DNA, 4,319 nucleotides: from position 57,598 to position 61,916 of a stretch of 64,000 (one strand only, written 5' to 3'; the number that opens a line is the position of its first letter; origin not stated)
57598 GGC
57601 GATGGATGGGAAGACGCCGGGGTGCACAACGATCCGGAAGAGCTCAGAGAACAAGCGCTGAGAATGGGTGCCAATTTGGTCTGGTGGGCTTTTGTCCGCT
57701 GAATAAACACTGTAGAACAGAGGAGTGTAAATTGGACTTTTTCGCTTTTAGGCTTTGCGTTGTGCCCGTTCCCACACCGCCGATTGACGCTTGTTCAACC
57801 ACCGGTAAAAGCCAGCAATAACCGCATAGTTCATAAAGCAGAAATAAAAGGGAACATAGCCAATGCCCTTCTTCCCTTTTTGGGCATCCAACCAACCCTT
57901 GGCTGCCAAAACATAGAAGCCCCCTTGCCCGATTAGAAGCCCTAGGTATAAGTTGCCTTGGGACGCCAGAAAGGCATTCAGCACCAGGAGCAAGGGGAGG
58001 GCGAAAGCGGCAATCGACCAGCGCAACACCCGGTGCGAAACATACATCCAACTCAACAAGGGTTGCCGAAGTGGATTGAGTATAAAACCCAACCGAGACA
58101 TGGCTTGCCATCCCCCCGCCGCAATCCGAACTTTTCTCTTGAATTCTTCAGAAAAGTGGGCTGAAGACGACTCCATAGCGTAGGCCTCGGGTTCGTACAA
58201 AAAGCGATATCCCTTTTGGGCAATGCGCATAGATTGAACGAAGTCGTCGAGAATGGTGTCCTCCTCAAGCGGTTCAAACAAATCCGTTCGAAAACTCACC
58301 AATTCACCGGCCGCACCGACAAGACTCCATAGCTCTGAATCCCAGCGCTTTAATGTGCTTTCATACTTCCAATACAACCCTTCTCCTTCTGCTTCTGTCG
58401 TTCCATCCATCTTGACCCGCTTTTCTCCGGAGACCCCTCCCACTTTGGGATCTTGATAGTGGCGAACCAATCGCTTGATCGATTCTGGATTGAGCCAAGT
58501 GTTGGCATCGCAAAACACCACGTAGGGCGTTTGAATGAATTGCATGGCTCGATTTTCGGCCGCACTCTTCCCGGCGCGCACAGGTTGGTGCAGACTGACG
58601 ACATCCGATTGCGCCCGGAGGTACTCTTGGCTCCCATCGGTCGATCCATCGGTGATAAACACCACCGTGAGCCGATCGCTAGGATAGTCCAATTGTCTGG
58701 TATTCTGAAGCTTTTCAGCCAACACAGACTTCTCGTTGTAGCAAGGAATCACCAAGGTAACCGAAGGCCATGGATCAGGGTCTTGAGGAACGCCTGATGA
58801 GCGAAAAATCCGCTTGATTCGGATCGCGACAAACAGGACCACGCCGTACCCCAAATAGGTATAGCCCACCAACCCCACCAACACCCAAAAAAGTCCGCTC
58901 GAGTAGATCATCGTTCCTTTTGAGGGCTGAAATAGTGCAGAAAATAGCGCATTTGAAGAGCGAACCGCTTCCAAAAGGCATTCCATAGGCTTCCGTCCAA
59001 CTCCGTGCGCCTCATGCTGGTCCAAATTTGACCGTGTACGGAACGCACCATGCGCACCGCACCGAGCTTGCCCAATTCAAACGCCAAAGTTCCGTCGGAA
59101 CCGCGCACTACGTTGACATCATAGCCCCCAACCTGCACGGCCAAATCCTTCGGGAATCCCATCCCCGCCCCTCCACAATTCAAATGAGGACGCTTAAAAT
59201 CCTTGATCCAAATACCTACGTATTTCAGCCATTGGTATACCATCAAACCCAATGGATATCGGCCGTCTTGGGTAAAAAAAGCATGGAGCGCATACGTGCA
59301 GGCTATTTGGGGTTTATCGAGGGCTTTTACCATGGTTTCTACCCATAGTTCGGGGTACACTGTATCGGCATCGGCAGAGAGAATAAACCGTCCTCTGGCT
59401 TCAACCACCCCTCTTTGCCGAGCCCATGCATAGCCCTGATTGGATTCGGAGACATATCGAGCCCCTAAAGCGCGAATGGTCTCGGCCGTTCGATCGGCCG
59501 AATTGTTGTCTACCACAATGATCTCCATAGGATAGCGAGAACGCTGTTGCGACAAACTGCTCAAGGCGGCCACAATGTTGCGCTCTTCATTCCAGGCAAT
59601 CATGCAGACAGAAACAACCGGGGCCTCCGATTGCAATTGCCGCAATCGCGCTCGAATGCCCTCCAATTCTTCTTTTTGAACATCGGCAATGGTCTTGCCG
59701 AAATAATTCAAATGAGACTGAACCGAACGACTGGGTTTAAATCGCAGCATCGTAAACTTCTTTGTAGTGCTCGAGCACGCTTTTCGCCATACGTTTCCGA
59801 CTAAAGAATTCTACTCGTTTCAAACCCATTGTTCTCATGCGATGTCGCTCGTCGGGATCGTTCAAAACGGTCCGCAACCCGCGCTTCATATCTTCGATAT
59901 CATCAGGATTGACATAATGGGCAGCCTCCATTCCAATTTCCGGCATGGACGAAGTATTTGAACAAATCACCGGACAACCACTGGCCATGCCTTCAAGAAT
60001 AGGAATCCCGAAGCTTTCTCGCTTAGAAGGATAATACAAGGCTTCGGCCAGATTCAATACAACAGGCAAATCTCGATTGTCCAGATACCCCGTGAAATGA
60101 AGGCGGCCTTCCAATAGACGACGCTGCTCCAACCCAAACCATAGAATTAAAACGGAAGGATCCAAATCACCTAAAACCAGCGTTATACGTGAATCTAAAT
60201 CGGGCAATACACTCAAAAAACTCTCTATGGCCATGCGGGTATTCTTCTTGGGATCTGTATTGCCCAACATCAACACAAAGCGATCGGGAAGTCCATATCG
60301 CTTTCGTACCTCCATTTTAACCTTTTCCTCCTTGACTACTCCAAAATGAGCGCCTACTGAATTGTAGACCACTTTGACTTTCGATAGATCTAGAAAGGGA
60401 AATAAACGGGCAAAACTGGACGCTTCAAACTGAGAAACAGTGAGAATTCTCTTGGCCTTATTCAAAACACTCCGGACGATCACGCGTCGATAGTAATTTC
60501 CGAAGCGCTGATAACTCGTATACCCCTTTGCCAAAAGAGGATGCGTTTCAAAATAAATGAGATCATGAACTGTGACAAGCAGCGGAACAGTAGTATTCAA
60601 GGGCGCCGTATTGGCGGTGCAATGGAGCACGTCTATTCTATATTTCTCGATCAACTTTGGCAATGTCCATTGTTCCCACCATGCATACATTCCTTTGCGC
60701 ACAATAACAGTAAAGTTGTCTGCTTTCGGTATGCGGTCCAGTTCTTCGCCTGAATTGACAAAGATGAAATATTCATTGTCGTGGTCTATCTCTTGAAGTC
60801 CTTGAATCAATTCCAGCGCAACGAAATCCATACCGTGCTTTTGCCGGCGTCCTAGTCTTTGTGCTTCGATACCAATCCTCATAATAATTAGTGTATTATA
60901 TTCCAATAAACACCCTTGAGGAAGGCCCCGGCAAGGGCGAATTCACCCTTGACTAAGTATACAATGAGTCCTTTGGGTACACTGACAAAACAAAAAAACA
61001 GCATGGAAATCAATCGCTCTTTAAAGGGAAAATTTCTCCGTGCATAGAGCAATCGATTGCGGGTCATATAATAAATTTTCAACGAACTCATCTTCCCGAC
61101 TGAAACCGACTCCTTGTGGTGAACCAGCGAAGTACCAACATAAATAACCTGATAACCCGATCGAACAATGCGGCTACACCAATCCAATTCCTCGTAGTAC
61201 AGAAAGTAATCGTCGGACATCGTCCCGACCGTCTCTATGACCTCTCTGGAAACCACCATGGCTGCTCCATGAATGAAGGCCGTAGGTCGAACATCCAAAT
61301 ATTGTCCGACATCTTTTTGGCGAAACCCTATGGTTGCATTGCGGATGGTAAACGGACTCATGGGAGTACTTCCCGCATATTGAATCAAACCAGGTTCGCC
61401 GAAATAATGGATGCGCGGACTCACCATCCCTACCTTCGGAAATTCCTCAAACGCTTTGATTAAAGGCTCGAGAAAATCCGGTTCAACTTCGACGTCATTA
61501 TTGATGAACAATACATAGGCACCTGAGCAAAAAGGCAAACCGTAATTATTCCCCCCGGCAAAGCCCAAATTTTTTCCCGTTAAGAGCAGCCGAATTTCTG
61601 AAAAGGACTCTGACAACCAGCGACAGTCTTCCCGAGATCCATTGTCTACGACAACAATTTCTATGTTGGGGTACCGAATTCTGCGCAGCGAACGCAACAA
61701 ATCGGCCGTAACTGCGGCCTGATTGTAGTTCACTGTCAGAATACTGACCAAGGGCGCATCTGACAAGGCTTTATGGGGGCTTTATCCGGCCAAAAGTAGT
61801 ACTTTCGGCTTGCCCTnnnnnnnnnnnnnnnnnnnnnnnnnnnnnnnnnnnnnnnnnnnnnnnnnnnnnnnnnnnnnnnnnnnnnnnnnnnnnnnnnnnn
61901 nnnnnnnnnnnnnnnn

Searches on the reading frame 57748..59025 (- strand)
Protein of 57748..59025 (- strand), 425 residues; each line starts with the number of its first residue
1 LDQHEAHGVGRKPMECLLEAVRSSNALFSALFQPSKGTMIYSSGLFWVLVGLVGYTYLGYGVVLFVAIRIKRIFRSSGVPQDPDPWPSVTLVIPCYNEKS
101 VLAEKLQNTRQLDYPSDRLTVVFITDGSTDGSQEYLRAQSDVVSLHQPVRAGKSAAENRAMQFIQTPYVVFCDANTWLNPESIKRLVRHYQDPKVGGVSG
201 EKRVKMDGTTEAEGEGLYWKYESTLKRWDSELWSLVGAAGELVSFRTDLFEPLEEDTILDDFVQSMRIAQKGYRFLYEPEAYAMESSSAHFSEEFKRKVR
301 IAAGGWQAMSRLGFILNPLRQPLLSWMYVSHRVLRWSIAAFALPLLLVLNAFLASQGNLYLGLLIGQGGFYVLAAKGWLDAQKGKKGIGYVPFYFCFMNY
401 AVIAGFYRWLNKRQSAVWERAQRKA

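Call 30: search_protein_families(library=pfam, proteins=[window:57748-59025:-], max_evalue=0.0001)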
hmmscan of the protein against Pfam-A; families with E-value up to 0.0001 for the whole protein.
window:57748-59025:- (425 aa): 5 families
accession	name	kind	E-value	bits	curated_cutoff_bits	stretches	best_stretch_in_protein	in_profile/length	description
PF00535.33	Glycos_transf_2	-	3e-22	79.7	23.3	1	91-251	2-165/168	Glycosyl transferase family 2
PF13641.12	Glyco_tranf_2_3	-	4.3e-15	56.8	27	1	87-300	1-226/230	Glycosyltransferase like family 2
PF13632.12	Glyco_trans_2_3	-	1.5e-13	51.5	27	1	168-351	1-194/198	Glycosyl transferase family group 2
PF13506.12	Glyco_transf_21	-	1.1e-07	32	21.7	1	156-300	21-171/174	Glycosyl transferase family 21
PF10111.15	Glyco_tranf_2_2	-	6.6e-05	23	27.3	1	90-187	1-103/276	Glycosyltransferase like family 2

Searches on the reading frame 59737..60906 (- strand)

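Call 30: search_protein_families(library=pfam, proteins=[window:59737-60906:-], max_evalue=0.0001)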
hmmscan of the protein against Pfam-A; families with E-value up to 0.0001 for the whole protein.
window:59737-60906:- (389 aa): 5 families
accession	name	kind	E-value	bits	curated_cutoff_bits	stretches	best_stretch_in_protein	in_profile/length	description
PF00534.26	Glycos_transf_1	-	7e-23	81.5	26.4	1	207-361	14-169/172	Glycosyl transferases group 1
PF13692.12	Glyco_trans_1_4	-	4.1e-16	60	27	1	211-350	4-142/142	Glycosyl transferases group 1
PF13439.12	Glyco_transf_4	-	6.7e-16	59.2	28.5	1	25-184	3-166/170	Glycosyltransferase Family 4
PF13524.12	Glyco_trans_1_2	-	1.9e-07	31.6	25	1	282-366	49-130/144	Glycosyl transferase-like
PF13579.12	Glyco_trans_4_4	-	2.1e-07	31.9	29.7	1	78-182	59-157/158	Glycosyl transferase 4-like domain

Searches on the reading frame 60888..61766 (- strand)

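Call 30: search_protein_families(library=pfam, proteins=[window:60888-61766:-], max_evalue=0.0001)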
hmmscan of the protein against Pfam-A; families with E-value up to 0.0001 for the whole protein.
window:60888-61766:- (292 aa): 4 families
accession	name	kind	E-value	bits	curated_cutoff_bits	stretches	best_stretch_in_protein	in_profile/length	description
PF00535.33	Glycos_transf_2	-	6.6e-26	91.7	23.3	1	8-180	1-167/168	Glycosyl transferase family 2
PF13641.12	Glyco_tranf_2_3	-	1.7e-12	48.3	27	1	7-230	3-218/230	Glycosyltransferase like family 2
PF13632.12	Glyco_trans_2_3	-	3.8e-08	33.8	27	1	84-236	1-142/198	Glycosyl transferase family group 2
PF10111.15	Glyco_tranf_2_2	-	2.7e-05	24.2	27.3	1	29-123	22-128/276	Glycosyltransferase like family 2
